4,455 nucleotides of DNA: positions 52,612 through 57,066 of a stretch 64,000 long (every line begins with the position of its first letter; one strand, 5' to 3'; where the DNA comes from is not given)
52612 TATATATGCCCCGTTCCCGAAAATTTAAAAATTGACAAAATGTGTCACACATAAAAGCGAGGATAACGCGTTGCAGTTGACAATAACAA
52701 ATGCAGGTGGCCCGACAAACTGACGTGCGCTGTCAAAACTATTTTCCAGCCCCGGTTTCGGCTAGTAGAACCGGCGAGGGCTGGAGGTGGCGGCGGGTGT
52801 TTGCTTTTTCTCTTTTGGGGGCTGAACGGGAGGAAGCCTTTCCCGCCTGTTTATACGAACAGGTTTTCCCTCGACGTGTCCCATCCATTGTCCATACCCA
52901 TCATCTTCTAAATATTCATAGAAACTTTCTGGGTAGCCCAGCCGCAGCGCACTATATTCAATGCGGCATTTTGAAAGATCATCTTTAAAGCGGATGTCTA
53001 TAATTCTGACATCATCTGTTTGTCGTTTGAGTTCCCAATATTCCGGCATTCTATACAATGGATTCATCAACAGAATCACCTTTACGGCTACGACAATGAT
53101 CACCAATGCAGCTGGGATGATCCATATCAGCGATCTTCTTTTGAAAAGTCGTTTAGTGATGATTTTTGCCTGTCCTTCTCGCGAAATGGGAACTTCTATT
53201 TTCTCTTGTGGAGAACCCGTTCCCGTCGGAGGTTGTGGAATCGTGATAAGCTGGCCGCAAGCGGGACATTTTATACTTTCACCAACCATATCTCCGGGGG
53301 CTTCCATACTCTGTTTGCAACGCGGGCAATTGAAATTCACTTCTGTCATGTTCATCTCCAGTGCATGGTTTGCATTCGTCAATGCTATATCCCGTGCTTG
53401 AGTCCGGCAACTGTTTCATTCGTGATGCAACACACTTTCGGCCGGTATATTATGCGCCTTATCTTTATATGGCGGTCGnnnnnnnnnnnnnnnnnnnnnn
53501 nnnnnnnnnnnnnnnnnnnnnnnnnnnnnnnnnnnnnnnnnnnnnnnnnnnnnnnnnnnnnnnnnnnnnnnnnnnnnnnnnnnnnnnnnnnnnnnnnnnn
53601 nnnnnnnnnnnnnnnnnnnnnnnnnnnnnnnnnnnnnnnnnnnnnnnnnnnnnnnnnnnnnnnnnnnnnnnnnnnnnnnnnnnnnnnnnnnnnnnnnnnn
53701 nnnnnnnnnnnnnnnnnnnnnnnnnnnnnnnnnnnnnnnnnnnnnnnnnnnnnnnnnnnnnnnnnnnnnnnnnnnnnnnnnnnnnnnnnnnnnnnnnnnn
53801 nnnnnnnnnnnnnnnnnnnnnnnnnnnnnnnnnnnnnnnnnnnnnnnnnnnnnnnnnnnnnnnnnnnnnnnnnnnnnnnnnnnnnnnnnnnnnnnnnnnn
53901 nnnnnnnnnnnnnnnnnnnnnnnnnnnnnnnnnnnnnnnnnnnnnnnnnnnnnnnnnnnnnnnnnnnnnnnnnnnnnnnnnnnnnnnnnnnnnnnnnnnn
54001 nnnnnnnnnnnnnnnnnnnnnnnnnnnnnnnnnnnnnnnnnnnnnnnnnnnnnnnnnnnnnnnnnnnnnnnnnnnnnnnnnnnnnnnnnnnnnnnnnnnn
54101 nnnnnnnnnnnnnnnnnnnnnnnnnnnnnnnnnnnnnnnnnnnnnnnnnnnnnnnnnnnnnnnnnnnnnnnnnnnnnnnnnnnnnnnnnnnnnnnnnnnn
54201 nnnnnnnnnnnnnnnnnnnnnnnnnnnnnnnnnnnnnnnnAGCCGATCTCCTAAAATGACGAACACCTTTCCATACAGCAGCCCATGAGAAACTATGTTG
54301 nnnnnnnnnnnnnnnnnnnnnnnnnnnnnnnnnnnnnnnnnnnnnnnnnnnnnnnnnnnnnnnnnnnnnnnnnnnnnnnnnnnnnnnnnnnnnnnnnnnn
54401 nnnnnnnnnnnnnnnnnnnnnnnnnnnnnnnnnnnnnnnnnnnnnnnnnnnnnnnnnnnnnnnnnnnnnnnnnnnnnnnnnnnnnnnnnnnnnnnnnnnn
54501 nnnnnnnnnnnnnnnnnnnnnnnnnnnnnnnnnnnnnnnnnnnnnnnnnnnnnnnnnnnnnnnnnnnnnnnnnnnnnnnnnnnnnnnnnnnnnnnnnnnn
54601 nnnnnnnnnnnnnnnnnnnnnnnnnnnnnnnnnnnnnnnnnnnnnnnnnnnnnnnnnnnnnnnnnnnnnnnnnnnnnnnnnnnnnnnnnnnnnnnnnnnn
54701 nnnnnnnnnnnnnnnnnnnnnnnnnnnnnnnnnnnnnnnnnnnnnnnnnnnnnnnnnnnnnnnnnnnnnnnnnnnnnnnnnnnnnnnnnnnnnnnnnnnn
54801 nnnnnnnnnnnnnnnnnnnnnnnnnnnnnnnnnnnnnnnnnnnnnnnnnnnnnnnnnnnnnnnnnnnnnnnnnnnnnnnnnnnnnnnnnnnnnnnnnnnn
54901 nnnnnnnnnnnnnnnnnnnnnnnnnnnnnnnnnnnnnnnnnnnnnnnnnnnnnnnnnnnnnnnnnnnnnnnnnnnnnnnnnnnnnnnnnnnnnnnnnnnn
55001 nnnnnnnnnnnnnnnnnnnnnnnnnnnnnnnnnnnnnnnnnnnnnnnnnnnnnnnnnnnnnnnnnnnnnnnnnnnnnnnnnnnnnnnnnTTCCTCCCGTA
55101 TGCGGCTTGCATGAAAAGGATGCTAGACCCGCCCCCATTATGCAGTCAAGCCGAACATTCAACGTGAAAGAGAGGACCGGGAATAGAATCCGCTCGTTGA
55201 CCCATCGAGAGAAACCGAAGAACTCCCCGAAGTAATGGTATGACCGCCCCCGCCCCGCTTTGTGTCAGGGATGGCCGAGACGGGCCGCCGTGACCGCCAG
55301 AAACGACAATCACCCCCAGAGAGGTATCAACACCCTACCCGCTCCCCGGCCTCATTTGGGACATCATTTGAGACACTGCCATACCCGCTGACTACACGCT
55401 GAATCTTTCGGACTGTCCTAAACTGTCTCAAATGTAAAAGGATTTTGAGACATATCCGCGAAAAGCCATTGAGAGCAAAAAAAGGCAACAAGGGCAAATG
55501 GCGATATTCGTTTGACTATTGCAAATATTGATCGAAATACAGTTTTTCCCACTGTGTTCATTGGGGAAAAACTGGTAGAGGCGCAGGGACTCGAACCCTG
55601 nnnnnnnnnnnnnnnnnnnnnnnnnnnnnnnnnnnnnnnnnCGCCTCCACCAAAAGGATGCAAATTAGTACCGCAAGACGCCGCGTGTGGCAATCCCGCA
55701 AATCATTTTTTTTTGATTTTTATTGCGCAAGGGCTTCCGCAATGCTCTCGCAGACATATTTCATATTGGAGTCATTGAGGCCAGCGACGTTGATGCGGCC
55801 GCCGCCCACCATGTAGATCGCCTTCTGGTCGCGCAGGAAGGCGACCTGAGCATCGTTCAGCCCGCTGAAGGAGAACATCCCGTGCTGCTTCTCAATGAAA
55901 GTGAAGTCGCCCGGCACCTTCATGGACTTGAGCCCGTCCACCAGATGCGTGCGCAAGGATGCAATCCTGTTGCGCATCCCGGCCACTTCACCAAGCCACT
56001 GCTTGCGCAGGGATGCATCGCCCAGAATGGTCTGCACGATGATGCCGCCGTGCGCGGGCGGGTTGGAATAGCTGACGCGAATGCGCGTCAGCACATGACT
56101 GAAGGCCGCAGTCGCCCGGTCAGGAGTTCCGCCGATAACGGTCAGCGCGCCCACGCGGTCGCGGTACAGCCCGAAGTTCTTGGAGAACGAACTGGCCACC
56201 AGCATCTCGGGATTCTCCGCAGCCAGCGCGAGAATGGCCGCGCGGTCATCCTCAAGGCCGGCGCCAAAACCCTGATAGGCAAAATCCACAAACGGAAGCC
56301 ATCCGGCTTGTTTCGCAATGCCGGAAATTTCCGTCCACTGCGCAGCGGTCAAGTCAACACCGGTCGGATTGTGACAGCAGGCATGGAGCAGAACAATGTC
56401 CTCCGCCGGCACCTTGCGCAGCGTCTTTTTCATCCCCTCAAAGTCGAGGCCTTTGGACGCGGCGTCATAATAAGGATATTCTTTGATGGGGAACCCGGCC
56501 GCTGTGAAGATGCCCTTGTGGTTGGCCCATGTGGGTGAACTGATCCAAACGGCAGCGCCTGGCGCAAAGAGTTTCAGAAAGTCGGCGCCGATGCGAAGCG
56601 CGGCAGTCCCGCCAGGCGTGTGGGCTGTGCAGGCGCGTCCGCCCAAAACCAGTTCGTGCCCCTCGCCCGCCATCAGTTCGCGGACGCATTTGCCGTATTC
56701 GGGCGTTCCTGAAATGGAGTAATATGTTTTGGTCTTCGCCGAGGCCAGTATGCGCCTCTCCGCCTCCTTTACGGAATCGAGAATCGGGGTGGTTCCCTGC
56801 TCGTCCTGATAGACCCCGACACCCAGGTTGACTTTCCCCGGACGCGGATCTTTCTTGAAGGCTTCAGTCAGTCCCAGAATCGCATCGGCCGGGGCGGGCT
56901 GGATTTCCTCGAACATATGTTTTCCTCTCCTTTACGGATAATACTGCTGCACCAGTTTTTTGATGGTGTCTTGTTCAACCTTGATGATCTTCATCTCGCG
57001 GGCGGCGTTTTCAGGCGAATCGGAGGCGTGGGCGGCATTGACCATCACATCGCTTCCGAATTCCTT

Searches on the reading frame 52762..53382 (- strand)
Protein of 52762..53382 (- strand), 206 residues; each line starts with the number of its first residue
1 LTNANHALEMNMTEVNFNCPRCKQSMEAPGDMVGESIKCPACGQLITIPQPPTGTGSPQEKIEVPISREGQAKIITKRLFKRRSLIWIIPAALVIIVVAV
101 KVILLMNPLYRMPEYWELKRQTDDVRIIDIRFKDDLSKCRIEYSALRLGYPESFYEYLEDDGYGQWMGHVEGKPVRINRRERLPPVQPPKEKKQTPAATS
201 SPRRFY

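Call 9: search_protein_families(library=pfam, proteins=[window:52762-53382:-], max_evalue=0.01)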
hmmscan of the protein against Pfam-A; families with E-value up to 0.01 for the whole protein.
window:52762-53382:- (206 aa): 4 families
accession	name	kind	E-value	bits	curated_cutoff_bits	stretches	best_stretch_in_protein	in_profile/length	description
PF24441.1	DUF7560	-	0.00081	19.5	27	0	12-45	1-36/44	Family of unknown function (DUF7560)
PF15777.11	Anti-TRAP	-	0.0015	18.9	32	1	10-43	4-37/59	Tryptophan RNA-binding attenuator protein inhibitory protein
PF01155.25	HypA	-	0.0017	18.8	28.9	1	5-44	59-94/112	Hydrogenase/urease nickel incorporation, metallochaperone, hypA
PF13248.11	Zn_ribbon_3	-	0.0032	17.3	27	0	37-47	3-13/26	zinc-ribbon domain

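Call 35: search_protein_families(library=phrogs, proteins=[window:52762-53382:-], max_evalue=0.001)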
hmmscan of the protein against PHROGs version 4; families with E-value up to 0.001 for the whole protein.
window:52762-53382:- (206 aa): 1 family
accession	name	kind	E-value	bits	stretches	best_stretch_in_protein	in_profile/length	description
phrog_6417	-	other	0.0004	21.3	1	10-47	1-38/68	translational regulator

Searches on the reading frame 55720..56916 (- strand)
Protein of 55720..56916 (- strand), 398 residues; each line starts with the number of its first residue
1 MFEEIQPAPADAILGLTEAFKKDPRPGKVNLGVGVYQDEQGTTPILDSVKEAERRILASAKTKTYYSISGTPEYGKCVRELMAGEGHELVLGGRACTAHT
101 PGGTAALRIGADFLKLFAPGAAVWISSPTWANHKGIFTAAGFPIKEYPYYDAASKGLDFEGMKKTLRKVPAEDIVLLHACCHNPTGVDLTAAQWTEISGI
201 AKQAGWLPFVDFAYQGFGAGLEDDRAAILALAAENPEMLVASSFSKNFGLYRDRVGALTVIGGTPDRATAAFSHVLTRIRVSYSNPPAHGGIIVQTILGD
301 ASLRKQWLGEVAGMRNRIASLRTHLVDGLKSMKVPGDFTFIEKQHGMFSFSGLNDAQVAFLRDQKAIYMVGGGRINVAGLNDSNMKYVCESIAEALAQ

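Call 34: list_cluster_members(proteins=[window:55720-56916:-, window:46568-47899:+, window:54301-55089:-, window:49097-49372:+])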
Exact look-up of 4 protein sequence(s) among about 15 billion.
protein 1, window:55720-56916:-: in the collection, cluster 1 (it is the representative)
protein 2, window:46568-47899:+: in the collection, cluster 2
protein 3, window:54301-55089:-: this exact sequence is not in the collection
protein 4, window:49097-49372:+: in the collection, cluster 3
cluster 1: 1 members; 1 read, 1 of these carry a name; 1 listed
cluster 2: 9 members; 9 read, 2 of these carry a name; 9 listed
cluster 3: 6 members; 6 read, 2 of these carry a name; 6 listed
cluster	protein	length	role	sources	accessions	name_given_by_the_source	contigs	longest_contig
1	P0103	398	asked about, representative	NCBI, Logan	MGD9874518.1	MAG: aromatic amino acid transaminase [Kiritimatiellia bacterium]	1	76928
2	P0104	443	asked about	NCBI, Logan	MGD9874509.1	MAG: tyrosine-type recombinase/integrase [Kiritimatiellia bacterium]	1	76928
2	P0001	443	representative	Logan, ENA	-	-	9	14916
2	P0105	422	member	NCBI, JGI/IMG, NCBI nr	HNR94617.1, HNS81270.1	MAG TPA: site-specific integrase [Kiritimatiellia bacterium] | site-specific integrase [Kiritimatiellia bacterium]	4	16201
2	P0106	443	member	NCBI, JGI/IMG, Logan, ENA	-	-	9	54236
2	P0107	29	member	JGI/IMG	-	-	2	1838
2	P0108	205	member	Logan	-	-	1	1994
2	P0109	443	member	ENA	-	-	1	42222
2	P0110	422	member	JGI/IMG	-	-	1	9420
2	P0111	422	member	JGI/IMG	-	-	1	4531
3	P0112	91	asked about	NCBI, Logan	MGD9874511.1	MAG: hypothetical protein AB7T27_09610 [Kiritimatiellia bacterium]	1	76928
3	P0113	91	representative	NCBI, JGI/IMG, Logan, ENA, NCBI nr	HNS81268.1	MAG TPA: hypothetical protein PKM67_07410 [Kiritimatiellia bacterium] | hypothetical protein [Kiritimatiellia bacterium]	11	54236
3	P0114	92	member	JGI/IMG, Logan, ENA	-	-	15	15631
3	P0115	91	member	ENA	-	-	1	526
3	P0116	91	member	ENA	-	-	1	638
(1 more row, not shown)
